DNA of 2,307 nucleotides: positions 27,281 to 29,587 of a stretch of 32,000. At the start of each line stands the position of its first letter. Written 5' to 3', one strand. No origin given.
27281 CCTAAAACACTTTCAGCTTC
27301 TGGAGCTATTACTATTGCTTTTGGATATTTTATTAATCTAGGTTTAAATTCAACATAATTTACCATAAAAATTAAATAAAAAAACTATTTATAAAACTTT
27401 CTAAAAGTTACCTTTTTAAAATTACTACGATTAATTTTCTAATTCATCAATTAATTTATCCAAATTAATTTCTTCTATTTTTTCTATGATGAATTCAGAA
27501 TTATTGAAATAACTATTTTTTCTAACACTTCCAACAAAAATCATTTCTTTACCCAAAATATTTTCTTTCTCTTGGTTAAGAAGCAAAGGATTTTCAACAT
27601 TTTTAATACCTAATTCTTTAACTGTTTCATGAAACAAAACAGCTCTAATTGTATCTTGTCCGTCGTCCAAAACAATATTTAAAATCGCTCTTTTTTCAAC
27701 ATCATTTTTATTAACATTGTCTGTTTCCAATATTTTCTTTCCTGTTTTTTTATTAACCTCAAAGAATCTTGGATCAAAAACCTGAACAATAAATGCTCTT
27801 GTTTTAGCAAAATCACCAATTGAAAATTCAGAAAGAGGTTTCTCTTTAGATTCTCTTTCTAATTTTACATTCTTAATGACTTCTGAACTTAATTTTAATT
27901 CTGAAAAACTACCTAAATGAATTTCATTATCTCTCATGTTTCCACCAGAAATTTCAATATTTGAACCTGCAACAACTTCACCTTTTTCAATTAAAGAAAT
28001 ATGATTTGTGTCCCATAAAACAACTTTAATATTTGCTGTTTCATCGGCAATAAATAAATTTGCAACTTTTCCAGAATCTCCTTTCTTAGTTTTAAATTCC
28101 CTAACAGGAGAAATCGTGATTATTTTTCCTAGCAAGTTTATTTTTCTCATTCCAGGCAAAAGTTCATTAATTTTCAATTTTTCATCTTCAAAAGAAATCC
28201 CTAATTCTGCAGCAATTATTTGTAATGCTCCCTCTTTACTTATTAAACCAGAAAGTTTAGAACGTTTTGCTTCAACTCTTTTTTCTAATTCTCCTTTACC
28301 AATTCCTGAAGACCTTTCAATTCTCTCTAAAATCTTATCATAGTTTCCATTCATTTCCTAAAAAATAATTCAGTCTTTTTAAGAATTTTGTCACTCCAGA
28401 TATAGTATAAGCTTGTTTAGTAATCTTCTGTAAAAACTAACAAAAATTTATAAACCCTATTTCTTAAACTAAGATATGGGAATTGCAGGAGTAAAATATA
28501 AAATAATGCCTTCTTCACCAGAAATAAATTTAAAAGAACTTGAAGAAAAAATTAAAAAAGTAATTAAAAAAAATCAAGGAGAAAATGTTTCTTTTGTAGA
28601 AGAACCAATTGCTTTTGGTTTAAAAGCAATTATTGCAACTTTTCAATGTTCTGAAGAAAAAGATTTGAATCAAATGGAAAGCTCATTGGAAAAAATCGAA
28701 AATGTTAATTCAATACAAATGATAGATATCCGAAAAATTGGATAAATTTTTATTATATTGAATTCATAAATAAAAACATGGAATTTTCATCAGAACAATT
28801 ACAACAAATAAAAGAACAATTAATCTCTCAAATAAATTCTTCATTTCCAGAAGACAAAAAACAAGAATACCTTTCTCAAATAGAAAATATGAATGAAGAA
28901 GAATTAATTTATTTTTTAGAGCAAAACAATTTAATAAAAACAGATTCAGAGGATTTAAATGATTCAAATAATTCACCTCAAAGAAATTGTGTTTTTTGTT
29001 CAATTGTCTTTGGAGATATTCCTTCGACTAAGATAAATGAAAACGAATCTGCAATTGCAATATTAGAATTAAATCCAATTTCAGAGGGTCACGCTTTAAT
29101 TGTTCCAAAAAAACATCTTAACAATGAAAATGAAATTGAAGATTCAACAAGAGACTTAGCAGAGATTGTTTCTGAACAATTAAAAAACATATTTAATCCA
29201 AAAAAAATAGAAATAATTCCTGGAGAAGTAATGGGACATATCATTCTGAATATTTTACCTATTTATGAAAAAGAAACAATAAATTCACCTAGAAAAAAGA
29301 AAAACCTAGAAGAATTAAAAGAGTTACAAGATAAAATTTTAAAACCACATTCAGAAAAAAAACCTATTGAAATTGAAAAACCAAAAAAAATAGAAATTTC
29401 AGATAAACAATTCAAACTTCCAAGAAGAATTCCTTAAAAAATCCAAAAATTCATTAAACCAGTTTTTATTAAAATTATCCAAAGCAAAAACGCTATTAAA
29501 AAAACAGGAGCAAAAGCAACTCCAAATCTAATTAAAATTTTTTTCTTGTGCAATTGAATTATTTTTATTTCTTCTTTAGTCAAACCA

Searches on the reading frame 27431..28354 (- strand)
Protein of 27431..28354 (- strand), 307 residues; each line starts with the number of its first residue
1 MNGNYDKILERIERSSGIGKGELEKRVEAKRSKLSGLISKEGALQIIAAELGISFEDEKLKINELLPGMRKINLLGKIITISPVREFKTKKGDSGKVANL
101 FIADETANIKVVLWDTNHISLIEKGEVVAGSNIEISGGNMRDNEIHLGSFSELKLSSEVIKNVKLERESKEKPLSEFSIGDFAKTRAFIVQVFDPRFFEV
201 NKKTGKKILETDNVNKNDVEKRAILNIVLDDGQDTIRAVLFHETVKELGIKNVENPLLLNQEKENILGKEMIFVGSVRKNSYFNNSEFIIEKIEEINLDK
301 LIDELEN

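Call 73: search_protein_families(library=pfam, max_evalue=0.01, proteins=[window:27431-28354:-])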
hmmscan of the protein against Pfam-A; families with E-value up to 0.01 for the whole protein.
window:27431-28354:- (307 aa): 3 families
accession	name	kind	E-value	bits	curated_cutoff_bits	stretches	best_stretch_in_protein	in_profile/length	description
PF01336.31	tRNA_anti-codon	-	6e-07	29.8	27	1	88-128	11-51/75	OB-fold nucleic acid binding domain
PF17244.8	CDC24_OB3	-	5.6e-05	23.5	25.4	1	67-135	4-75/216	Cell division control protein 24, OB domain 3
PF09999.14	DUF2240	-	0.0026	17.8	22.3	1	5-57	87-139/144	Uncharacterized protein conserved in archaea (DUF2240)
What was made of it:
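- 27431..28354 (-): Context: replication factor A (RPA-like ssDNA-binding protein), the conserved upstream neighbour of radA. Pfam OB fold (call 73).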

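Call 75: search_solved_structures(query=window:27431-28354:-, max_evalue=0.1)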
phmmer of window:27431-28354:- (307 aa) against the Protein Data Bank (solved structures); distinct sequences matched with E-value up to 0.1: 14.
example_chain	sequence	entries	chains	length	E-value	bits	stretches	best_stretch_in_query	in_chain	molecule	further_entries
8aaj_A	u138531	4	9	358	3.2e-20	76.3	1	6-254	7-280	Replication factor A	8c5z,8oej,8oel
8aa9_A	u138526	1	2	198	5.2e-18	69.1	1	6-147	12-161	Replication factor A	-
8aas_A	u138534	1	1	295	3.9e-13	53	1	61-254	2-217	Replication factor A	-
2k50_A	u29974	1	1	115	8.6e-10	42.1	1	72-151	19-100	Replication factor A related protein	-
3dm3_A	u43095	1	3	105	3.8e-08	36.7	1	60-125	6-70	Replication factor A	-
3e0e_A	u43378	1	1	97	6.7e-07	32.6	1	60-132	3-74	Replication protein A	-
2mna_A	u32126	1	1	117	3.3e-06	30.3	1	61-135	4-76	Single-stranded DNA binding protein (SSB)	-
1o7i_A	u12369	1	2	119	3.5e-06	30.2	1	61-135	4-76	SINGLE STRANDED DNA BINDING PROTEIN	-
2k5v_A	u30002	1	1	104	3.8e-06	30.1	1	60-132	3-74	Replication protein A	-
7wcg_A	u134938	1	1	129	4.4e-06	29.9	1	61-135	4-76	Single-stranded DNA binding protein Ssb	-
5d8e_A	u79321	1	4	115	0.0089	19.1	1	62-129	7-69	SOSS complex subunit B1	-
5d8f_A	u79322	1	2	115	0.0098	18.9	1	62-128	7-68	SOSS complex subunit B1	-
8rbz_B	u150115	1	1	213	0.034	17.2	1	62-128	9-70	SOSS complex subunit B1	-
4owt_B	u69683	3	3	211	0.036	17.1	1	62-128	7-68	SOSS complex subunit B1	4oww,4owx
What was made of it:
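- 27431..28354 (-): PDB 8aaj replication factor A, E 3e-20 (call 75).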

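Call 76: search_protein_families(library=ncbifam, max_evalue=0.01, proteins=[window:27431-28354:-])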
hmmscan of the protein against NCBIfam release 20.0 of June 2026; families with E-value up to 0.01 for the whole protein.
window:27431-28354:- (307 aa): 13 families
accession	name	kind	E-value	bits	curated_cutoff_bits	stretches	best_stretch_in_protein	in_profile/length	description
NF006255.0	PRK08402.1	equivalog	1.9e-27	96.2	442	1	6-200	7-199/355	replication factor A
NF009032.0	PRK12366.1-3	equivalog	1.4e-24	86.3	773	2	5-156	3-157/651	replication factor A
NF012035.0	PRK15491.1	equivalog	1.6e-21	77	362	1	5-161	4-161/374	replication factor A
NF009030.0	PRK12366.1-1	equivalog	4.6e-21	74.9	1147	1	56-208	69-223/796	replication factor A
NF009034.0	PRK12366.1-5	equivalog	1e-18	67.1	789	1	6-155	4-156/642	replication factor A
NF009031.0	PRK12366.1-2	equivalog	1.2e-18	66.9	767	2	6-156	11-161/647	replication factor A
NF011288.0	PRK14699.1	equivalog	3.1e-18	65.9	544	1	15-283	12-273/484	replication factor A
NF005551.0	PRK07211.1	equivalog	1e-14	54.7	575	1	20-137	17-130/485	single-stranded DNA binding protein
NF005049.0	PRK06461.1-3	equivalog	8.4e-14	52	188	1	57-172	2-115/144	single-stranded DNA-binding protein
NF009033.0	PRK12366.1-4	equivalog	2.3e-11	42.9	701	1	5-243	3-204/578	replication factor A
NF005050.0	PRK06461.1-4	equivalog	2.5e-08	34.2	176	1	57-129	3-73/151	single-stranded DNA-binding protein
NF005051.0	PRK06461.1-5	equivalog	3e-06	27.3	235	1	61-132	4-73/146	single-stranded DNA-binding protein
NF005048.0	PRK06461.1-1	equivalog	4.9e-05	23.7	230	1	61-132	4-73/148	single-stranded DNA-binding protein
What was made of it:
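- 27431..28354 (-): NCBIfam RFA models, all below their cut-offs (best 96 bits against 442; call 76).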

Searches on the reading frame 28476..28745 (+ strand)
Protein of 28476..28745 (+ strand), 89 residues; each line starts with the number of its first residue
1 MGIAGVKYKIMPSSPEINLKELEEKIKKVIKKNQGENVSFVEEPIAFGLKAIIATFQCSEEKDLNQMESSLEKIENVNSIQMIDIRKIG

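Call 73: search_protein_families(library=pfam, max_evalue=0.01, proteins=[window:28476-28745:+])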
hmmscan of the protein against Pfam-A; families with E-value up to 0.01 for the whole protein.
window:28476-28745:+ (89 aa): 1 family
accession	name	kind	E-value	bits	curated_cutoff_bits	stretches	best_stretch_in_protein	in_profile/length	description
PF00736.24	EF1_GNE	-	5.6e-15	55.7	20.8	1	6-88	2-88/88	EF-1 guanine nucleotide exchange domain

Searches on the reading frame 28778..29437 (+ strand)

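Call 73: search_protein_families(library=pfam, max_evalue=0.01, proteins=[window:28778-29437:+])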
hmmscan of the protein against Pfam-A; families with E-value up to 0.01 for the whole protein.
window:28778-29437:+ (219 aa): 2 families
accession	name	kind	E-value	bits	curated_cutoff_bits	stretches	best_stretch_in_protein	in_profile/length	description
PF01230.28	HIT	-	5.8e-08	33.7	21.5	1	80-130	3-54/98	HIT domain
PF11969.13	DcpS_C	-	7.6e-07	30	24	1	70-145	1-76/114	Scavenger mRNA decapping enzyme C-term binding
